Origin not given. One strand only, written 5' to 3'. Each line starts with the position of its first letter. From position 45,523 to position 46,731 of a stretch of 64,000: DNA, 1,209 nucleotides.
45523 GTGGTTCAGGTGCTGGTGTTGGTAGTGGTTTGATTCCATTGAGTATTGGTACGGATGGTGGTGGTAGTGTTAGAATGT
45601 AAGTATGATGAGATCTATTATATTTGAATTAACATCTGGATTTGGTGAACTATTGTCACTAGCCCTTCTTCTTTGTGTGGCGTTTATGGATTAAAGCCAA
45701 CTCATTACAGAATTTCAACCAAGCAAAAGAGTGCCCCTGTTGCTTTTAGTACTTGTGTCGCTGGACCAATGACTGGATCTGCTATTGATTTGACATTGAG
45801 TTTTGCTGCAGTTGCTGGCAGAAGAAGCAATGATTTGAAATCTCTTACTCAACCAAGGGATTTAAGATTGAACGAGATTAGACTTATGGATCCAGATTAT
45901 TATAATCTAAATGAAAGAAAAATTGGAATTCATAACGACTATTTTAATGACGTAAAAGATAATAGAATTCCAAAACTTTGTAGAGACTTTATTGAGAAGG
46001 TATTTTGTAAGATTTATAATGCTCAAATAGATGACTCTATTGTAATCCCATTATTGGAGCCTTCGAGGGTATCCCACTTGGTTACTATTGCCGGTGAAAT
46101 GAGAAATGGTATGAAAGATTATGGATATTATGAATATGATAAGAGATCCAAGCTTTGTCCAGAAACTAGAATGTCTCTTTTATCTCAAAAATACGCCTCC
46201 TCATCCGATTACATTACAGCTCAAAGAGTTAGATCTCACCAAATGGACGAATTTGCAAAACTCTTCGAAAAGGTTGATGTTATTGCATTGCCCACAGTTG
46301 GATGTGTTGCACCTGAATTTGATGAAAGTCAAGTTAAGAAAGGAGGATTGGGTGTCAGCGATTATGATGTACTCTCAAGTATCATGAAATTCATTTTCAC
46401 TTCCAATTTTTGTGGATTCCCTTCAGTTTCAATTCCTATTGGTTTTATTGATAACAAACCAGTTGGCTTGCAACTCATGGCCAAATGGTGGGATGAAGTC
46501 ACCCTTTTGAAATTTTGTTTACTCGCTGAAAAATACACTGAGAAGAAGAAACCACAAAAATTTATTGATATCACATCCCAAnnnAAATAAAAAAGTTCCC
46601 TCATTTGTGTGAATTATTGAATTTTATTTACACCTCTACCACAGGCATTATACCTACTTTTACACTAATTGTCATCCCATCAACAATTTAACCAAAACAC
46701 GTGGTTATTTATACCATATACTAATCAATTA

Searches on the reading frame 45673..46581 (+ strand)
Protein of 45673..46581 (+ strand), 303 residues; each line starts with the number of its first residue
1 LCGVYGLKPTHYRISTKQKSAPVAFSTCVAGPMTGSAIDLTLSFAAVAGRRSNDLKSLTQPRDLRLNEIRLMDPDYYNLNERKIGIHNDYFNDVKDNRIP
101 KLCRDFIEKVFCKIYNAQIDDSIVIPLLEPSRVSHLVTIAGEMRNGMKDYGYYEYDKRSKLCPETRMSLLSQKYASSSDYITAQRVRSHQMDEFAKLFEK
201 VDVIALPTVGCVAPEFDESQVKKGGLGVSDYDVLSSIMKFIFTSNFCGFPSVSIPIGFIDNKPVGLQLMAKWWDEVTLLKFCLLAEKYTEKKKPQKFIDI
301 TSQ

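Call 96: search_protein_families(library=pfam, proteins=[window:45673-46581:+], max_evalue=0.00001)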
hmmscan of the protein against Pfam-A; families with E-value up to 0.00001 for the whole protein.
window:45673-46581:+ (303 aa): 1 family
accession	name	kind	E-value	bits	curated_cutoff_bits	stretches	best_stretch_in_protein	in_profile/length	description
PF01425.27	Amidase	-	2.1e-29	103.3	27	1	1-279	161-445/445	Amidase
